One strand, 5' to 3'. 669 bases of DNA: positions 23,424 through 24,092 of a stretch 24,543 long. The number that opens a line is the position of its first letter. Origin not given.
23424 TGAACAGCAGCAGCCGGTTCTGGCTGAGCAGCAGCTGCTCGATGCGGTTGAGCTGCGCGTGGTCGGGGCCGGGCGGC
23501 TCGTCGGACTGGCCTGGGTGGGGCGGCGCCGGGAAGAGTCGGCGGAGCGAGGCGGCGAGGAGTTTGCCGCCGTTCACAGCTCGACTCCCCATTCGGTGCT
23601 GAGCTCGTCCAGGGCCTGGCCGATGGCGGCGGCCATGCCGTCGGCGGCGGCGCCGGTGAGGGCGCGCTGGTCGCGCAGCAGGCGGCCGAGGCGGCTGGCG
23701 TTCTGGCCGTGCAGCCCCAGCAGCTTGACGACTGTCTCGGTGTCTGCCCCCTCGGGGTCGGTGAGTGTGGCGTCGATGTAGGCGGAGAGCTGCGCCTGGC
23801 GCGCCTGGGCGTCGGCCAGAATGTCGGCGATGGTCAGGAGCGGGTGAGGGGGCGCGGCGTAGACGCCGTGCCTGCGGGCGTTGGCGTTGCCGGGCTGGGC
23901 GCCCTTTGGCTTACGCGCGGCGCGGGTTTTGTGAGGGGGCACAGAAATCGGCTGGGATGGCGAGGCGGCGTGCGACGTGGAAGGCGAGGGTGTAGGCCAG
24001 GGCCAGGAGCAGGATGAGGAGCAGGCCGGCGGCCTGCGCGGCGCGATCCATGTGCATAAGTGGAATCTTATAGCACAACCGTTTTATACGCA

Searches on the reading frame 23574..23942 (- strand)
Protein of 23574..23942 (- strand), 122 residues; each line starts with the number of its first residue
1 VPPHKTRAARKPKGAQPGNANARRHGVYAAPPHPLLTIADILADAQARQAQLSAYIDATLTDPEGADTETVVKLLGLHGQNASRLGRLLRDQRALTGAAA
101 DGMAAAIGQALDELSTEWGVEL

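Call 10: search_protein_families(library=pfam, proteins=[window:23574-23942:-], max_evalue=0.01)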
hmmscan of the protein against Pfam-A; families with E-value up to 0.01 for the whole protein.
window:23574-23942:- (122 aa): 0 families

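Call 11: search_protein_families(library=phrogs, proteins=[window:23574-23942:-], max_evalue=0.001)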
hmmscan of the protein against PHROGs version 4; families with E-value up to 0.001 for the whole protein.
window:23574-23942:- (122 aa): 0 families
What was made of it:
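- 23574..23942 (-): 'TerS-like' 122-aa protein. It has a basic, disordered N-terminus with a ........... motif, followed by three long helices. The TerS role is assigned by position only. No Pfam or PHROG hit (calls 10, 11).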

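Call 51: find_encoding_contigs(protein=window:23574-23942:-, flank=3000, max_places=10)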
Protein window:23574-23942:- (122 aa): 1 contig read that carries it; 1 place shown.
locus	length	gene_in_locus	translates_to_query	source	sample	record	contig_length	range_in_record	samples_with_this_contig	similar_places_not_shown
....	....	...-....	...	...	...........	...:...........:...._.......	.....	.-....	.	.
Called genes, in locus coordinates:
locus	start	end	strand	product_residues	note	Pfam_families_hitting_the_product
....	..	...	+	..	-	-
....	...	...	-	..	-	-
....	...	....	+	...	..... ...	-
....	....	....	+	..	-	-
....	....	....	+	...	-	-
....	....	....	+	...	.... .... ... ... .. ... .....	-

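Call 63: find_homologous_proteins(query=window:23574-23942:-, max_evalue=0.001)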
Query window:23574-23942:- (122 aa): 343 proteins with E <= 0.001 among 395 candidates; the best 120 are listed.
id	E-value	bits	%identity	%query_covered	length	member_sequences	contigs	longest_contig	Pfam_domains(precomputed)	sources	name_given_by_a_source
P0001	8.1e-72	257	100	100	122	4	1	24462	-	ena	-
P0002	1.9e-40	156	69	98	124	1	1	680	-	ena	-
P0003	1.4e-37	146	67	98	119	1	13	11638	-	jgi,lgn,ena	-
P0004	4.6e-37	145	66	93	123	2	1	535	-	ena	-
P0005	1.1e-36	143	61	100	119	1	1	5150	-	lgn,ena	-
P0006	1.3e-36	143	65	99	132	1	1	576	-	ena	-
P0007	3.2e-36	142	60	100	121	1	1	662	-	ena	-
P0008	4.8e-35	138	64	97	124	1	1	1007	-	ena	-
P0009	1.1e-34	137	63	93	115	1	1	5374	-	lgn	-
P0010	1.1e-34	137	59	100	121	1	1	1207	-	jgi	jgi:hypothetical protein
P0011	6.2e-34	135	63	92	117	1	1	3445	-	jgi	-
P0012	1.7e-33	133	56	100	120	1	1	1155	-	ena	-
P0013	3.1e-33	132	59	99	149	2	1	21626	-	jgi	-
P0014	3.8e-33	132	64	93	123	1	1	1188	-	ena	-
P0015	1.1e-32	131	57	100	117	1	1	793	-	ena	-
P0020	2.5e-32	129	60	99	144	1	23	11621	-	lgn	-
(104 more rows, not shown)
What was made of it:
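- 23574..23942 (-): 343 homologues, all unnamed (call 63).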

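Call 64: find_encoding_contigs(protein=P0003, flank=2500, max_places=10)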
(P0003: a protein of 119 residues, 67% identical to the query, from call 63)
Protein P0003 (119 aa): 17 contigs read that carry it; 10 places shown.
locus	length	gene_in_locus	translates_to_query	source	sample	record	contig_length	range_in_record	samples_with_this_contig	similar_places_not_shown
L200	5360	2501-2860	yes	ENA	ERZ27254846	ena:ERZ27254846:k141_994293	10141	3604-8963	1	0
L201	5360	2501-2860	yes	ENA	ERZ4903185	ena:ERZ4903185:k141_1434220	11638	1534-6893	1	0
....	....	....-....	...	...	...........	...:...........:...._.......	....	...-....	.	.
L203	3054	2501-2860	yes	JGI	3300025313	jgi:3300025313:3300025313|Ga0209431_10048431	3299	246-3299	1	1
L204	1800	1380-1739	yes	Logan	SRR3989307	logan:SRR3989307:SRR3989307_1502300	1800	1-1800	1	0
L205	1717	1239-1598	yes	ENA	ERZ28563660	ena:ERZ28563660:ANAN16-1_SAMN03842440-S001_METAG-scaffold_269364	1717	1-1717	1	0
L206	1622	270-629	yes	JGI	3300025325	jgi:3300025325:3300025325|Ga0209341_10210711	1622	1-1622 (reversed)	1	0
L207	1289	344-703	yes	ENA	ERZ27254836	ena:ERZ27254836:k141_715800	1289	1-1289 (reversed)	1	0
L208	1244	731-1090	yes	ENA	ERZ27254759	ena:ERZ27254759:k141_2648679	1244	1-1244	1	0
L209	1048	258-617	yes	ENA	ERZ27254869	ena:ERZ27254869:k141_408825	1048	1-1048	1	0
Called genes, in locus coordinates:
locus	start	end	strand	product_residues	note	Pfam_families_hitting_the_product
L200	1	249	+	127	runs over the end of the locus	-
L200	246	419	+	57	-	-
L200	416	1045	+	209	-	-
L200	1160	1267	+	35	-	-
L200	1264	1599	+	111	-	-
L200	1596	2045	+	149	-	-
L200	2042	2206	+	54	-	-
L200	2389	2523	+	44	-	-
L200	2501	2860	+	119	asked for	-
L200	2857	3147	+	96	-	-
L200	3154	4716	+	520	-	-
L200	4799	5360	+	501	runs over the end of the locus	-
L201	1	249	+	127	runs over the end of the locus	-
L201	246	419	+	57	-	-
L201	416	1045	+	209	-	-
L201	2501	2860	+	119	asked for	-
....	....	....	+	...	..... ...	-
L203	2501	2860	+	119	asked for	-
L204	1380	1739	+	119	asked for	-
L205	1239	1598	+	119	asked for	-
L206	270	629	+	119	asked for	-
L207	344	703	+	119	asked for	-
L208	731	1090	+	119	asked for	-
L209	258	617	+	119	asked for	-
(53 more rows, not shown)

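Call 65: find_encoding_contigs(protein=P0020, flank=2500, max_places=10)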
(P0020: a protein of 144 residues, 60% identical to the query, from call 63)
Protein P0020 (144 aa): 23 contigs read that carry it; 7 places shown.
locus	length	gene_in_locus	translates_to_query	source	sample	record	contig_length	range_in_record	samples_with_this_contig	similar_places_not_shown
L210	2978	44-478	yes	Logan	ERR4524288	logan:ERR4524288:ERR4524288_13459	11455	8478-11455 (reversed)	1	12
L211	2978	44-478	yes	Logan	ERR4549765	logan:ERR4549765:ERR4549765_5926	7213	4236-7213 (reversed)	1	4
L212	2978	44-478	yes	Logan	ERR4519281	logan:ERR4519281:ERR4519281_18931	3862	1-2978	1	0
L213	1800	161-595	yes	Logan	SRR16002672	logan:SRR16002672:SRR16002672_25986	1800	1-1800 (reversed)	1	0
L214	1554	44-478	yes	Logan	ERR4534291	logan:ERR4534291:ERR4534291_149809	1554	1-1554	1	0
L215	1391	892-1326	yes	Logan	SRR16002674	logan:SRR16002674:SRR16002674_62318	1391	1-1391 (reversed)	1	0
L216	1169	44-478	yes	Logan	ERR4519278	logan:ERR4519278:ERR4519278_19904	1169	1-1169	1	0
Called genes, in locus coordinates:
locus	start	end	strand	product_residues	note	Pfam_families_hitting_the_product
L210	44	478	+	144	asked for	-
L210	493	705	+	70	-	-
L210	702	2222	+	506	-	-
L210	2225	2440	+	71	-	PF01726:LexA_DNA_bind (weak)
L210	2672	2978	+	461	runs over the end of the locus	-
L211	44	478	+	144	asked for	-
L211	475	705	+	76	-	-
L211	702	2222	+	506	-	-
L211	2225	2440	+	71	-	PF01726:LexA_DNA_bind (weak)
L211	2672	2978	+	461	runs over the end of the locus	-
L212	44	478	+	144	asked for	-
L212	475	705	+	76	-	-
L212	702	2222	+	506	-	-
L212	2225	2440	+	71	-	PF01726:LexA_DNA_bind (weak)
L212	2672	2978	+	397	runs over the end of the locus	?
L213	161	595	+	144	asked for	-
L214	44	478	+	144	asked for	-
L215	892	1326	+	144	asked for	-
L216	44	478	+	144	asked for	-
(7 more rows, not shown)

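Call 80: predict_structure(alignment_id=A2)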
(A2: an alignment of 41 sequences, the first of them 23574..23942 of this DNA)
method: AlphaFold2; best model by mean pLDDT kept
length: 122 residues; sequences in the alignment: 41
mean_pLDDT: 83.1   pTM: 0.57
mean pLDDT of the five models: 83.1, 82.7, 80.8, 80.2, 79.9
residues with pLDDT >= 90: 70; 70-90: 23; 50-70: 26; < 50: 3
segments of 3 or more residues with pLDDT < 50: none
pLDDT, mean of each block of 10 residues (from residue 1): 57 58 55 89 93 95 91 96 94 84 88 96 88
secondary structure, 60 per line:
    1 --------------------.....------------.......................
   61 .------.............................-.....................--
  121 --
elements in order: H21-25 H38-61 H68-96 H98-118

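Call 84: fold_search(model_id=the predicted structure, library=pdb)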
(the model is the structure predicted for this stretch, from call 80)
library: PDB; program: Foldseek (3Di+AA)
matches with E <= 10: 132; with E <= 0.001: 0
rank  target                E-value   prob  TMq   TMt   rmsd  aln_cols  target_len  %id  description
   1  5n5e_A                5.9e-01  0.30  0.27  0.32  11.2        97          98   13  Crystal structure of encapsulated ferritin domain from Pyrococcus furiosus PFC_05175 (released 2018-01-24)
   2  3aai_D                1.1e+00  0.84  0.44  0.67   6.1        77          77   14  X-ray crystal structure of CsoR from Thermus thermophilus HB8 (released 2010-04-28)
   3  7sqc_P1               1.6e+00  0.18  0.28  0.07   9.0        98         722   19  Ciliary C1 central pair apparatus isolated from Chlamydomonas reinhardtii (released 2022-04-13)
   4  5oqm_i                1.8e+00  0.08  0.21  0.19  17.4       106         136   16  STRUCTURE OF YEAST TRANSCRIPTION PRE-INITIATION COMPLEX WITH TFIIH AND CORE MEDIATOR (released 2018-05-09)
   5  7upo_A                2.2e+00  0.90  0.42  0.67   1.4        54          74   13  Crystal structure of designed heterotrimeric assembly DHT03 (released 2022-12-14)
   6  6w6h_B                2.8e+00  0.51  0.44  0.10   9.7        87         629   14  The Mycobacterium tuberculosis ClpB disaggregase hexamer structure in conformation II in the presence of DnaK chaperon (released 2021-05-26)
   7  6oz5_C                2.8e+00  0.14  0.32  0.15  16.1       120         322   13  Escherichia coli tRNA synthetase in complex with compound 3 (released 2020-11-18)
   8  4j9y_B                3.0e+00  0.51  0.46  0.60   6.4        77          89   18  Calcium-calmodulin complexed with the calmodulin binding domain from a small conductance potassium channel splice vari (released 2013-03-27)
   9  9oox_A                3.0e+00  0.51  0.42  0.53   4.6        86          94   15  Cryo-EM Structure of the Escherichia phage HK446 Rip1 in complex with the Enterobacteria phage T6 small terminase (released 2026-02-04)
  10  9hlx_A                3.0e+00  0.33  0.36  0.05   6.7        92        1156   14  Structure of Ba1Cas12a3 binary complex (released 2025-12-17)
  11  1yg2                  3.0e+00  0.14  0.31  0.24   9.7       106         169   13  Structure of the Vibrio cholerae virulence activator AphA (released 2005-01-11)
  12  4afl_A                3.2e+00  0.15  0.31  0.35   5.9        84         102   17  The crystal structure of the ING4 dimerization domain reveals the functional organization of the ING family of chromat (released 2012-02-22)
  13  4c18_A                3.4e+00  0.44  0.38  0.56   4.2        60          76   17  The structure of the Tsi2 dimer with a disulfide bond (released 2014-08-27)
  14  5n9y_A                3.4e+00  0.15  0.33  0.15   9.0        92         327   15  The full-length structure of ZntB (released 2017-11-15)
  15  7sqc_P0               3.4e+00  0.11  0.27  0.13   8.3        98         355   22  Ciliary C1 central pair apparatus isolated from Chlamydomonas reinhardtii (released 2022-04-13)
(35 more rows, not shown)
